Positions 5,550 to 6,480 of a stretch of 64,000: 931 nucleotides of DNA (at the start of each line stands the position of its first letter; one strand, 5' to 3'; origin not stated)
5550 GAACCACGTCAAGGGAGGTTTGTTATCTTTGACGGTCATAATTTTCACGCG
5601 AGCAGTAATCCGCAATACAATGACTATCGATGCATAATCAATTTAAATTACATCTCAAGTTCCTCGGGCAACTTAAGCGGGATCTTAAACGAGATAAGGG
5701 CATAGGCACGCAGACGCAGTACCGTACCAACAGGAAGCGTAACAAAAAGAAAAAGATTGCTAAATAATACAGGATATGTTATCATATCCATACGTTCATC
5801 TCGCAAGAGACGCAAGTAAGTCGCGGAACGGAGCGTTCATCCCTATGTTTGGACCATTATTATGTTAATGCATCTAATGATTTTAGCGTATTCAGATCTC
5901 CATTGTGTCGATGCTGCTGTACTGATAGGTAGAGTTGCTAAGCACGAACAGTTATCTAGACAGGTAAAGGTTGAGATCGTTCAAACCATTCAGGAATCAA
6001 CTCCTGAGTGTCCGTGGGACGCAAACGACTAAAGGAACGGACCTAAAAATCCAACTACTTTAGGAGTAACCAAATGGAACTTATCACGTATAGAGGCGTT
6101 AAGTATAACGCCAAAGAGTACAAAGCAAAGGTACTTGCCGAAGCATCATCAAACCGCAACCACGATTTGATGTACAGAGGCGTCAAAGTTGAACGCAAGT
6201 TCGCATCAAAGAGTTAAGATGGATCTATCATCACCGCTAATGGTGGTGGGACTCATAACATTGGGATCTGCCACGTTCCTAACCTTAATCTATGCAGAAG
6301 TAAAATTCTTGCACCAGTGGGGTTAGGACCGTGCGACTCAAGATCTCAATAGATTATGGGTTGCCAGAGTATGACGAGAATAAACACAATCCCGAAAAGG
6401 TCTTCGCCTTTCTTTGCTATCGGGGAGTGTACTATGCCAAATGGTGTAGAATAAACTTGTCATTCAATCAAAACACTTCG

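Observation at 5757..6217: Tandem glutamine-riboswitch-like aptamers, the second with a whole ORF nested in its loop and a possible aptamer-aptamer kiss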

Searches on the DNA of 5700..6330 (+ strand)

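Call 4: search_rna_families(source=window, start=5700, end=6300, threshold=evalue, max_evalue=10, show_alignments=8)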
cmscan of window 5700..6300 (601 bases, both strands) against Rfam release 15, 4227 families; matches with E-value up to 10: 5.
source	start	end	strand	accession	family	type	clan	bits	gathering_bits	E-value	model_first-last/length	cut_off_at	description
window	5791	5834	+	RF01739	Glutamine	Cis-reg; riboswitch;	-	24.9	35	0.0046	1-53/53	no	Glutamine riboswitch aptamer (glnA leader)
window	5790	5837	+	RF01704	Glutamine-II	Cis-reg; riboswitch;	-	24.7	33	0.00063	1-60/60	no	Glutamine-II riboswitch aptamer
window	5969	6076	+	RF02980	freshwater-2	Cis-reg;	-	19.8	49.9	1.4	1-84/84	no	freshwater-2 RNA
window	5976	6043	+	RF01739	Glutamine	Cis-reg; riboswitch;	-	15.9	35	1.4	1-53/53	no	Glutamine riboswitch aptamer (glnA leader)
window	6156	6239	-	RF00087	SNORD26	Gene; snRNA; snoRNA; CD-box;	CL00050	13.8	44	8.7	1-76/76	no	Small nucleolar RNA SNORD26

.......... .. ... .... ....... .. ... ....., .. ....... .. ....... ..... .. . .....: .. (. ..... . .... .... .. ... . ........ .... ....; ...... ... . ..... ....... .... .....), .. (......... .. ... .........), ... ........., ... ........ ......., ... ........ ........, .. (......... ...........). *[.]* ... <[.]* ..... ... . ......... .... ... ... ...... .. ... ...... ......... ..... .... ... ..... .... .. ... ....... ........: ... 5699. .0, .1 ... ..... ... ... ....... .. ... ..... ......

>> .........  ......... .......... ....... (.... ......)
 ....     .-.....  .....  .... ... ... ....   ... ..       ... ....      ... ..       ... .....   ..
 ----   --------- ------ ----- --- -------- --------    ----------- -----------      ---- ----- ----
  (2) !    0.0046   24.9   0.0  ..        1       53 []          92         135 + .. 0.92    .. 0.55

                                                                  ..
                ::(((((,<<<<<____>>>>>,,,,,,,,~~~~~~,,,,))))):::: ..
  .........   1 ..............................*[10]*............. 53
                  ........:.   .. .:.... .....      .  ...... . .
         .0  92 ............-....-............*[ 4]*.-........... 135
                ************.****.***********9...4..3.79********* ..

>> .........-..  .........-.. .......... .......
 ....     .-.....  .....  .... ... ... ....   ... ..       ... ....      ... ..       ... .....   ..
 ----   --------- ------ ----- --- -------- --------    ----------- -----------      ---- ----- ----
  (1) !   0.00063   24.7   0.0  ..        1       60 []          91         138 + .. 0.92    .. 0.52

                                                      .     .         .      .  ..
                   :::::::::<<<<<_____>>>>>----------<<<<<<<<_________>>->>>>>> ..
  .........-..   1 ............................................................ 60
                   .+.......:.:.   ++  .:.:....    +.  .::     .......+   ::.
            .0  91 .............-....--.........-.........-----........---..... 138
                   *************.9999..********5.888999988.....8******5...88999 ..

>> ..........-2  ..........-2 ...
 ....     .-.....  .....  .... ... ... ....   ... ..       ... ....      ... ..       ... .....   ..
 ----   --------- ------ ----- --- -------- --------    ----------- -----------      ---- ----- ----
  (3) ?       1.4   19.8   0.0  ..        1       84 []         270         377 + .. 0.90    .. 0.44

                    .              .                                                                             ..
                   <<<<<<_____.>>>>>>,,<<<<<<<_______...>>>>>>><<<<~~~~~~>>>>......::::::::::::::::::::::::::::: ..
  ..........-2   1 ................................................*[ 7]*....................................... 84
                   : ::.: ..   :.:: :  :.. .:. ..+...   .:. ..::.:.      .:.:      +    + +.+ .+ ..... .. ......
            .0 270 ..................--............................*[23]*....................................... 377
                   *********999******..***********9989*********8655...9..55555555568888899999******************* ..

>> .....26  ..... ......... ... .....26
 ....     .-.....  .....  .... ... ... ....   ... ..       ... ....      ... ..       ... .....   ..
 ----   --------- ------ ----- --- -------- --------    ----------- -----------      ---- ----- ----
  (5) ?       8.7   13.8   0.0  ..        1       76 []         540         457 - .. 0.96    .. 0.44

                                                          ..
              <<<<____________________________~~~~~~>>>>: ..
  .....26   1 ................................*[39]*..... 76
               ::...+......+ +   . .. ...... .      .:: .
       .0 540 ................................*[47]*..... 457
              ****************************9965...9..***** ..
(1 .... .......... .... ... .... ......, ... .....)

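Call 6: search_dna_similar(query=window:5700-6330:+, collection=phages, mode=distant, max_rows=60)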
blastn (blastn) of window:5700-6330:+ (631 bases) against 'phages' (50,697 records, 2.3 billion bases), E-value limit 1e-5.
Records with a match: 430; places in all: 430; records where one place covers at least 80% of the query: 0.
Best place of each record, by identity: >=99% 72; 95-99% 19; 90-95% 17; 80-90% 155; 60-80% 167.
By first word of the organism name: Synechococcus 341; Cyanophage 66; Prochlorococcus 18; Marine 5.
By host as written in the record: - 171; Synechococcus 107; Synechococcus sp. 33; Synechococcus sp. WH7803 28; Synechococcus sp. WH8102 19; Synechococcus sp. WH 7803 11; Synechococcus sp. MW02 7; Synechococcus sp. WH8109 6; and 20 more.
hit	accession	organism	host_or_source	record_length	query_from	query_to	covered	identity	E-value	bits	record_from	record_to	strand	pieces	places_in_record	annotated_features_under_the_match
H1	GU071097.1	Synechococcus phage S-SSM5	Synechococcus sp. WH8102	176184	110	508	63%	64.6%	9e-18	98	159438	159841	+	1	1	hypothetical protein (x2)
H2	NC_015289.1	Synechococcus phage S-SSM5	Synechococcus sp. WH8102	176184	110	508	63%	64.6%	9e-18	98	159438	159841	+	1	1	hypothetical protein | DUF4278 domain-containing protein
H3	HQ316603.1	Cyanophage S-SSM6b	Synechococcus sp. WH8109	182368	77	511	48%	79.7%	5e-40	255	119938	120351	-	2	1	hypothetical protein (x2)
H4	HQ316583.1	Synechococcus phage S-SSM4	Synechococcus sp. WH8018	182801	77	511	47%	80.3%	5e-40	255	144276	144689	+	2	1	hypothetical protein (x2)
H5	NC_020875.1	Synechococcus phage S-SSM4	Synechococcus sp. WH8018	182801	77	511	47%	80.3%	5e-40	255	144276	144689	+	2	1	hypothetical protein (x2)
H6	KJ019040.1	Synechococcus phage ACG-2014b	-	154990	82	516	50%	75.2%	4e-22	184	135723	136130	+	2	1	hypothetical protein (x2)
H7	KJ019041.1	Synechococcus phage ACG-2014b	-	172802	82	516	50%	75.2%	4e-22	184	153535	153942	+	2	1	hypothetical protein (x2)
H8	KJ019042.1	Synechococcus phage ACG-2014b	-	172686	82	516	50%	75.2%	4e-22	184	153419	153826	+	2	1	hypothetical protein (x2)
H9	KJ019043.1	Synechococcus phage ACG-2014b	-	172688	82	516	50%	75.2%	4e-22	184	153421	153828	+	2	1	hypothetical protein (x2)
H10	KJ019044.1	Synechococcus phage ACG-2014b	-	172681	82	516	50%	75.2%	4e-22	184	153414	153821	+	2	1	hypothetical protein (x2)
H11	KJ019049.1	Synechococcus phage ACG-2014b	-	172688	82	516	50%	75.2%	4e-22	184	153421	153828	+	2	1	hypothetical protein (x2)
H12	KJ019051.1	Synechococcus phage ACG-2014b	-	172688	82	516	50%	75.2%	4e-22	184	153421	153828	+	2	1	hypothetical protein (x2)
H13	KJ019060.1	Synechococcus phage ACG-2014b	-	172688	82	516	50%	75.2%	4e-22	184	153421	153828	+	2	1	hypothetical protein (x2)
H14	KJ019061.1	Synechococcus phage ACG-2014b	-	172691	82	516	50%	75.2%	4e-22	184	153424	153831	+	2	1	hypothetical protein (x2)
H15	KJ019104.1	Synechococcus phage ACG-2014b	-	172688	82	516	50%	75.2%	4e-22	184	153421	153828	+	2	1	hypothetical protein (x2)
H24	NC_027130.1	Synechococcus phage ACG-2014b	-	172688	82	516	50%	75.2%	4e-22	184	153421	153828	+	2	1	hypothetical protein (x2)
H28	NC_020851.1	Synechococcus phage S-SKS1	Synechococcus sp. WH7803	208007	110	516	47%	77.2%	4e-35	229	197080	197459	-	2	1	hypothetical protein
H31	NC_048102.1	Synechococcus phage S-P4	Synechococcus sp. WH 7803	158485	92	377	45%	69.9%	2e-27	130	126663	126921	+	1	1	hypothetical protein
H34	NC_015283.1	Prochlorococcus phage P-RSM4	Prochlorococcus sp. MIT9303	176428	110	508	38%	76.7%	4e-22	171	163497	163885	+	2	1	hypothetical protein (x3)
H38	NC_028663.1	Cyanophage P-TIM40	Prochlorococcus sp. NATL2A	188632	58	445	35%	82.0%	2e-25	215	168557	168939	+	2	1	hypothetical protein | DUF4278 domain-containing protein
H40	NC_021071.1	Cyanophage P-RSM1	Prochlorococcus MIT9303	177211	265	502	38%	73.3%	5e-28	132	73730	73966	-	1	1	hypothetical protein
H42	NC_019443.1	Synechococcus phage metaG-MbCM1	-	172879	92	492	36%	75.6%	9e-18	155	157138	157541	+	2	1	hypothetical protein (x2)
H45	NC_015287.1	Synechococcus phage S-SSM7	Synechococcus sp. WH8109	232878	290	514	36%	73.4%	2e-25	123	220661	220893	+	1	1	hypothetical protein (x2)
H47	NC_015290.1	Prochlorococcus phage P-SSM7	Prochlorococcus sp. NATL1A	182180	78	419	32%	76.2%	1e-9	137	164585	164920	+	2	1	hypothetical protein (x2)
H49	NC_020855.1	Cyanophage P-RSM6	Prochlorococcus NATL2A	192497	46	401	29%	78.5%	2e-13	144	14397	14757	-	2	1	hypothetical protein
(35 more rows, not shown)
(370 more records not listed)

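Call 8: get_annotated_region(hit=H5, flank=400)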
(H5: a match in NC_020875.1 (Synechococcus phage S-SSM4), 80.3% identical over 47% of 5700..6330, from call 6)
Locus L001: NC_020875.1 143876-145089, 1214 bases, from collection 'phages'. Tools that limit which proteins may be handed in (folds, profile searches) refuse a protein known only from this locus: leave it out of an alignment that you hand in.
description: Cyanophage S-SSM4 genomic sequence.
organism: Synechococcus phage S-SSM4 (NCBI taxid 536466)
taxonomy: Viruses; Duplodnaviria; Heunggongvirae; Uroviricota; Caudoviricetes; Kyanoviridae; Greenvirus; Greenvirus ssm4
host: Synechococcus sp. WH8018; source: Atlantic: W Sargasso Sea; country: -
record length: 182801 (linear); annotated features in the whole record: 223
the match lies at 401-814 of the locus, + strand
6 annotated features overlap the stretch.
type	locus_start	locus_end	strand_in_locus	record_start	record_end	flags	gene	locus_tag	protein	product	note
CDS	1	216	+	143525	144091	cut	-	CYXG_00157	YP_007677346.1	2OG-Fe(II) oxygenase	-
CDS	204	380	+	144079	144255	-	-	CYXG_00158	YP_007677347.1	hypothetical protein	-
CDS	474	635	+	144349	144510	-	-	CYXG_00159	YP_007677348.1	hypothetical protein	-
CDS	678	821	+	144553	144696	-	-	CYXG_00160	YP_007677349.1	hypothetical protein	-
CDS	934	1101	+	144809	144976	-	-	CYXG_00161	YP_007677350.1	hypothetical protein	-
CDS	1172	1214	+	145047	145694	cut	-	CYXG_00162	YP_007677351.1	transaldolase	-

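Call 9: get_annotated_region(hit=H2, flank=400)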
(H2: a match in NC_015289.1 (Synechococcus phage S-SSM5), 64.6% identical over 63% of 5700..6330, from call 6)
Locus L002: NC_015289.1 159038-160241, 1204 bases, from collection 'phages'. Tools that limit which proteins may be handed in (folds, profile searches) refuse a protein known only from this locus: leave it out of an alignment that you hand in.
description: Synechococcus phage S-SSM5, complete genome.
organism: Synechococcus phage S-SSM5 (NCBI taxid 445685)
taxonomy: Viruses; Duplodnaviria; Heunggongvirae; Uroviricota; Caudoviricetes; Kyanoviridae; Glaucusvirus; Glaucusvirus ssm5
host: Synechococcus sp. WH8102; source: Sargasso Sea; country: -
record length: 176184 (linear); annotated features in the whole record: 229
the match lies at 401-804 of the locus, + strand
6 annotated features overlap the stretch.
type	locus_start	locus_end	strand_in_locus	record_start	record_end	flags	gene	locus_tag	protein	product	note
CDS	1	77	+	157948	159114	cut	nrdB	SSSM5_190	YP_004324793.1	ribonucleoside diphosphate reductase small subunit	T4-LIKE GC: 204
CDS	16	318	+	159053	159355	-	-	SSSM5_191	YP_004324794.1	hypothetical protein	T4-LIKE GC: 659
CDS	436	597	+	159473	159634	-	-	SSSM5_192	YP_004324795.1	hypothetical protein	T4-LIKE GC: 430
CDS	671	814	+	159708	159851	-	-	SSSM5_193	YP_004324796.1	DUF4278 domain-containing protein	T4-LIKE GC: 660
CDS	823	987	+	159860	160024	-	-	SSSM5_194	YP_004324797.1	hypothetical protein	T4-LIKE GC: 432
CDS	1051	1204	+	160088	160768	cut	talC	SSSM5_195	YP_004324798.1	transaldolase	T4-LIKE GC: 239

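Call 10: get_annotated_region(hit=H24, flank=400)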
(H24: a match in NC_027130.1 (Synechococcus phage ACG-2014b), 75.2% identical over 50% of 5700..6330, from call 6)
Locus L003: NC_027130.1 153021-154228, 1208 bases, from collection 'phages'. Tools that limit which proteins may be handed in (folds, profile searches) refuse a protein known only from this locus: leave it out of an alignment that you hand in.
description: Synechococcus phage ACG-2014b isolate Syn7803C100, complete genome.
organism: Synechococcus phage ACG-2014b (NCBI taxid 1493508)
taxonomy: Viruses; Duplodnaviria; Heunggongvirae; Uroviricota; Caudoviricetes; Kyanoviridae; Nereusvirus; Nereusvirus tusconc4
host: -; source: -; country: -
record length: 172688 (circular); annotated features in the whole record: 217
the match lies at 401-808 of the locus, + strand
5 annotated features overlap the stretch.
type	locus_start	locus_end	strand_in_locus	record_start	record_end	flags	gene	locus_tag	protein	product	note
CDS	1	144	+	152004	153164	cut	-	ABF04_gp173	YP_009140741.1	ribonucleoside diphosphate reductase small subunit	-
CDS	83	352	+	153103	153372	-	-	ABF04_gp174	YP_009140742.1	hypothetical protein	-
CDS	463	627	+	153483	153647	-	-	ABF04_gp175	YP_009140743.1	hypothetical protein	-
CDS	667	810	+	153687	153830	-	-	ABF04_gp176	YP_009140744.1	hypothetical protein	-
CDS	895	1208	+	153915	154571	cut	-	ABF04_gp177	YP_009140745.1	transaldolase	TalC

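Call 11: get_annotated_region(hit=H28, flank=400)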
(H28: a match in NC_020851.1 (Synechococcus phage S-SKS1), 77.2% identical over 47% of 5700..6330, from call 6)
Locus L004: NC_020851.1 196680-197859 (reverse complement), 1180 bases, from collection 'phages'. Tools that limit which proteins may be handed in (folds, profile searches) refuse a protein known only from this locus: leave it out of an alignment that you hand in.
description: Synechococcus phage S-SKS1 genomic sequence.
organism: Synechococcus phage S-SKS1 (NCBI taxid 754042)
taxonomy: Viruses; Duplodnaviria; Heunggongvirae; Uroviricota; Caudoviricetes; Llyrvirus; Llyrvirus SSKS1
host: Synechococcus sp. WH7803; source: North Atlantic; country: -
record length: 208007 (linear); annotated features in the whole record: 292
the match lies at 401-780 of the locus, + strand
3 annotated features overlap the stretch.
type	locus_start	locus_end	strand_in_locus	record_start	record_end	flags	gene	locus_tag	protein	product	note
CDS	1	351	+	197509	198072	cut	-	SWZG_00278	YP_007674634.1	hypothetical protein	-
CDS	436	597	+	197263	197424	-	-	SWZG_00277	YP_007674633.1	hypothetical protein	similar to gp197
CDS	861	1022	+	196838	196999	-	-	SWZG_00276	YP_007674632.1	hypothetical protein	-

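Call 12: get_annotated_region(hit=H31, flank=400)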
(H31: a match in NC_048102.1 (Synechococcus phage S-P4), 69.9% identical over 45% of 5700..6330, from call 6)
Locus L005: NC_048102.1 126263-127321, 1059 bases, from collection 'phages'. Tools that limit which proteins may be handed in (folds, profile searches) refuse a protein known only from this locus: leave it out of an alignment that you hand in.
description: Synechoccus phage S-P4, partial genome.
organism: Synechococcus phage S-P4 (NCBI taxid 2484640)
taxonomy: Viruses; Duplodnaviria; Heunggongvirae; Uroviricota; Caudoviricetes; Kyanoviridae; Leucotheavirus; Leucotheavirus sp4
host: Synechococcus sp. WH 7803; source: -; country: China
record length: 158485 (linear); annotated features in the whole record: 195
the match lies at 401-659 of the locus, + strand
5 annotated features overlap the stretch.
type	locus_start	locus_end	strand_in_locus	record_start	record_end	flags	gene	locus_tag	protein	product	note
CDS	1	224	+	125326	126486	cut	-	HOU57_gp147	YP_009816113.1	ribonucleoside diphosphate reductase small subunit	-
CDS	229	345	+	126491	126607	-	-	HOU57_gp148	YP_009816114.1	hypothetical protein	-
CDS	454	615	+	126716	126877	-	-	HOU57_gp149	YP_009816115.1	hypothetical protein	-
CDS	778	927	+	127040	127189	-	-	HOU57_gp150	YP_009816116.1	hypothetical protein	-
CDS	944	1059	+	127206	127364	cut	-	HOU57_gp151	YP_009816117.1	hypothetical protein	-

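Call 13: get_annotated_region(hit=H34, flank=400)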
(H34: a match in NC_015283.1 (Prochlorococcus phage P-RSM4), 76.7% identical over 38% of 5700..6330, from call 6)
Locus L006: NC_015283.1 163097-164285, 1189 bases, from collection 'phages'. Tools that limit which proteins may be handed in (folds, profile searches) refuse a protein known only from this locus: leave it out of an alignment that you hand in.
description: Prochlorococcus phage P-RSM4, complete genome.
organism: Prochlorococcus phage P-RSM4 (NCBI taxid 444862)
taxonomy: Viruses; Duplodnaviria; Heunggongvirae; Uroviricota; Caudoviricetes; Kyanoviridae; Thaumasvirus; Thaumasvirus stim4
host: Prochlorococcus sp. MIT9303; source: Red Sea; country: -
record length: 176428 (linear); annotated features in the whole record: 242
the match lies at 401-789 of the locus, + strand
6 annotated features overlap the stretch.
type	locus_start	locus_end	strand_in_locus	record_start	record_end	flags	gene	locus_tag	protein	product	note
CDS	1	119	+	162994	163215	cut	-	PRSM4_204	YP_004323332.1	hypothetical protein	T4-LIKE GC: 659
CDS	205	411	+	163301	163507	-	-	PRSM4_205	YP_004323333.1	hypothetical protein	T4-LIKE GC: 429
CDS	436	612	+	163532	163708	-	-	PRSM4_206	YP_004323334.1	hypothetical protein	T4-LIKE GC: 430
CDS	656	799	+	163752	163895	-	-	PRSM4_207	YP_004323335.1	hypothetical protein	T4-LIKE GC: 660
CDS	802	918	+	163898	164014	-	-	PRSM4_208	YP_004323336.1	hypothetical protein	T4-LIKE GC: 661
CDS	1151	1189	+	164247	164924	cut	talC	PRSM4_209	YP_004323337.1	transaldolase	T4-LIKE GC: 239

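Call 26: get_annotated_region(hit=H40, flank=600)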
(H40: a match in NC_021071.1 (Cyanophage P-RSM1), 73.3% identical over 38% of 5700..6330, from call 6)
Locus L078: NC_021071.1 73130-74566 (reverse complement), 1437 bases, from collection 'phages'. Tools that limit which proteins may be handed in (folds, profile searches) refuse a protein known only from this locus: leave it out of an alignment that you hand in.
description: Cyanophage P-RSM1 genomic sequence.
organism: Cyanophage P-RSM1 (NCBI taxid 536444)
taxonomy: Viruses; Duplodnaviria; Heunggongvirae; Uroviricota; Caudoviricetes; Kyanoviridae; Emcearvirus; Emcearvirus gerard
host: Prochlorococcus MIT9303; source: Red Sea; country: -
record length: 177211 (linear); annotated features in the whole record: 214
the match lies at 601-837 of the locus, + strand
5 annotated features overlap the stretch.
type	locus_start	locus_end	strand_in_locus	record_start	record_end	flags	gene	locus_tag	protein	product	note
CDS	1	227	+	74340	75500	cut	-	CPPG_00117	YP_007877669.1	ribonucleoside diphosphate reductase small subunit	-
CDS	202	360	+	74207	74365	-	-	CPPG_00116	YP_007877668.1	hypothetical protein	-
CDS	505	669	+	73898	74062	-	-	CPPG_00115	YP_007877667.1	hypothetical protein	-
CDS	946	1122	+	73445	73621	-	-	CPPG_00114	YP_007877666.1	hypothetical protein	-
CDS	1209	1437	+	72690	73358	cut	-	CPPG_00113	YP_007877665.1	transaldolase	-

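Call 27: get_annotated_region(hit=H45, flank=600)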
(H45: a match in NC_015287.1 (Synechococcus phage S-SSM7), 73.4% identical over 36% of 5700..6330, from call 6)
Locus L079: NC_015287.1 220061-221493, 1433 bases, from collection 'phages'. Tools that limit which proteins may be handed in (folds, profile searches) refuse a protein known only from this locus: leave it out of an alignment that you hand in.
description: Synechococcus phage S-SSM7, complete genome.
organism: Synechococcus phage S-SSM7 (NCBI taxid 445686)
taxonomy: Viruses; Duplodnaviria; Heunggongvirae; Uroviricota; Caudoviricetes; Kyanoviridae; Lipsvirus; Lipsvirus ssm7
host: Synechococcus sp. WH8109; source: Sargasso Sea; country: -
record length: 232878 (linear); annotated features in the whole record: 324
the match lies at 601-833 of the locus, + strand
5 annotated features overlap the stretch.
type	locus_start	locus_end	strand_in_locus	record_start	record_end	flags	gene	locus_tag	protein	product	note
CDS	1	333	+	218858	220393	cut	-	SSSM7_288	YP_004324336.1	Nol-like carbamoyltransferase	T4-LIKE GC: 721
CDS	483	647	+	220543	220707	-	-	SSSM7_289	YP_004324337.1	hypothetical protein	T4-LIKE GC: 430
CDS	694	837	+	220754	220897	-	-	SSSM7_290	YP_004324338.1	hypothetical protein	T4-LIKE GC: 660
CDS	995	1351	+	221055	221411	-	-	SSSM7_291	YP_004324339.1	DUF680 domain-containing protein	T4-LIKE GC: 241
CDS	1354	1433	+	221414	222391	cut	pstS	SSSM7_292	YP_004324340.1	phosphate transporter subunit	T4-LIKE GC: 243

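Call 28: get_annotated_region(hit=H38, flank=600)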
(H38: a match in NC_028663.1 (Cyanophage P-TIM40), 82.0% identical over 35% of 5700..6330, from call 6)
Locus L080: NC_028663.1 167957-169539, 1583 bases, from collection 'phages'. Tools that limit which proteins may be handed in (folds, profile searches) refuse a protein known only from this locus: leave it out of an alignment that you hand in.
description: Cyanophage P-TIM40, complete genome.
organism: Cyanophage P-TIM40 (NCBI taxid 1589733)
taxonomy: Viruses; Duplodnaviria; Heunggongvirae; Uroviricota; Caudoviricetes; Kyanoviridae; Libanvirus; Libanvirus ptim40
host: Prochlorococcus sp. NATL2A; source: -; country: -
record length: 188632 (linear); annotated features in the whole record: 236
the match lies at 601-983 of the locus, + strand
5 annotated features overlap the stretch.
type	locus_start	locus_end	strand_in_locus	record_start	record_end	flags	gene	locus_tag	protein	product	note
CDS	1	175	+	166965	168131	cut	nrdB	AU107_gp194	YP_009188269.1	ribonucleoside diphosphate reductase small subunit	ribonucleotide reductase beta subunit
CDS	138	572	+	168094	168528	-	-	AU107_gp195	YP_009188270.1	hypothetical protein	-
CDS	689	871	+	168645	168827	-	-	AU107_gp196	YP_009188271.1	hypothetical protein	-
CDS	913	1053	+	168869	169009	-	-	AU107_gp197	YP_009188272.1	DUF4278 domain-containing protein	-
CDS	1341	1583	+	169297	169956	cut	talC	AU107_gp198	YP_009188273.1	transaldolase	Transaldolase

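Call 29: get_annotated_region(hit=H47, flank=600)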
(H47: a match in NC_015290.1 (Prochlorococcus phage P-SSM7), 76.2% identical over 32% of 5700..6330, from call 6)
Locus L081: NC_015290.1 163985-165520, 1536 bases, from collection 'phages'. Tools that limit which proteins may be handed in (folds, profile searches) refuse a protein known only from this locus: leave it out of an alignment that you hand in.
description: Prochlorococcus phage P-SSM7, complete genome.
organism: Prochlorococcus phage P-SSM7 (NCBI taxid 445688)
taxonomy: Viruses; Duplodnaviria; Heunggongvirae; Uroviricota; Caudoviricetes; Kyanoviridae; Palaemonvirus; Palaemonvirus pssm7
host: Prochlorococcus sp. NATL1A; source: -; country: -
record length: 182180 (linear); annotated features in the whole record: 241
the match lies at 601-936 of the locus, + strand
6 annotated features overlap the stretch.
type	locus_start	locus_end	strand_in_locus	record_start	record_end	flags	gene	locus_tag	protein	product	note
CDS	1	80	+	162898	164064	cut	nrdB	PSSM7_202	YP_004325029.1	ribonucleoside diphosphate reductase small subunit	T4-LIKE GC: 204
CDS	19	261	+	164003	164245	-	-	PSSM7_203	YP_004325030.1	hypothetical protein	T4-LIKE GC: 659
CDS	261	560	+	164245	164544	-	-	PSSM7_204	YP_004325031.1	hypothetical protein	T4-LIKE GC: 716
CDS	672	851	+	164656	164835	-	-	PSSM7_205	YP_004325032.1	hypothetical protein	T4-LIKE GC: 430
CDS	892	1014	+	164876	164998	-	-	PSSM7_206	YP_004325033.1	hypothetical protein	T4-LIKE GC: 542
CDS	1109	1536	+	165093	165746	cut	talC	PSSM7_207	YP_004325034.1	transaldolase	T4-LIKE GC: 239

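Call 30: get_annotated_region(hit=H49, flank=600)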
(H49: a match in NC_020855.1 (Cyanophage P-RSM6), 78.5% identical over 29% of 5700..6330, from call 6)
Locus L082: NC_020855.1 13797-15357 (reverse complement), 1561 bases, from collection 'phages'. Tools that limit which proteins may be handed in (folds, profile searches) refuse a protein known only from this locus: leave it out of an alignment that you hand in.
description: Cyanophage P-RSM6 genomic sequence.
organism: Cyanophage P-RSM6 (NCBI taxid 929832)
taxonomy: Viruses; Duplodnaviria; Heunggongvirae; Uroviricota; Caudoviricetes; Kyanoviridae
host: Prochlorococcus NATL2A; source: Red Sea; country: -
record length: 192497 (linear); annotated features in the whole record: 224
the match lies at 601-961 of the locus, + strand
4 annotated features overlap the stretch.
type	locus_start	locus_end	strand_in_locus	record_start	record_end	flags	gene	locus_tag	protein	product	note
CDS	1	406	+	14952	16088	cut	-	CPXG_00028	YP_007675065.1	ribonucleoside diphosphate reductase small subunit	-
CDS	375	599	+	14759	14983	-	-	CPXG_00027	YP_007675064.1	hypothetical protein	-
CDS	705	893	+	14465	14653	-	-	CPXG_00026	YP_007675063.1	hypothetical protein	-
CDS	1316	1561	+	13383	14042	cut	-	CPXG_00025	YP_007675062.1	transaldolase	-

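Call 31: get_annotated_region(hit=H42, flank=600)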
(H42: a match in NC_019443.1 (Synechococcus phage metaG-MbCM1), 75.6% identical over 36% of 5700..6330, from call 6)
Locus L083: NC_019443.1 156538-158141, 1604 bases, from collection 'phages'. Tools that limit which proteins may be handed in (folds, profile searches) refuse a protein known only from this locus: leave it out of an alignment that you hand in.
description: Synechococcus phage metaG-MbCM1, complete genome.
organism: Synechococcus phage metaG-MbCM1 (NCBI taxid 1079999)
taxonomy: Viruses; Duplodnaviria; Heunggongvirae; Uroviricota; Caudoviricetes; Kyanoviridae; Galenevirus; Galenevirus mbcm1
host: -; source: -; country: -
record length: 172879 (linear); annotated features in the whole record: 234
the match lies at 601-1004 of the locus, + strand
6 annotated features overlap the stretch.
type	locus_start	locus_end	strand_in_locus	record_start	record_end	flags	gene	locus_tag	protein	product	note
CDS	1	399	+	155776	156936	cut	-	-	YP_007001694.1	ribonucleoside diphosphate reductase small subunit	equivalent to T4-GC_1777; metaG-MbCM1_203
CDS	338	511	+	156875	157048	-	-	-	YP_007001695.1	hypothetical protein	equivalent to T4-GC_659; metaG-MbCM1_204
CDS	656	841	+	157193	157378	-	-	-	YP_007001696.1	hypothetical protein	equivalent to T4-GC_430; metaG-MbCM1_205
CDS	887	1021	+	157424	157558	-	-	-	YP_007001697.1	hypothetical protein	equivalent to T4-GC_660; metaG-MbCM1_206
CDS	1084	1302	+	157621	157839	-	-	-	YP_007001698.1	hypothetical protein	equivalent to T4-GC_432; metaG-MbCM1_207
CDS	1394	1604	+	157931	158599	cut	-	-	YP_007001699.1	transaldolase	equivalent to T4-GC_239; metaG-MbCM1_208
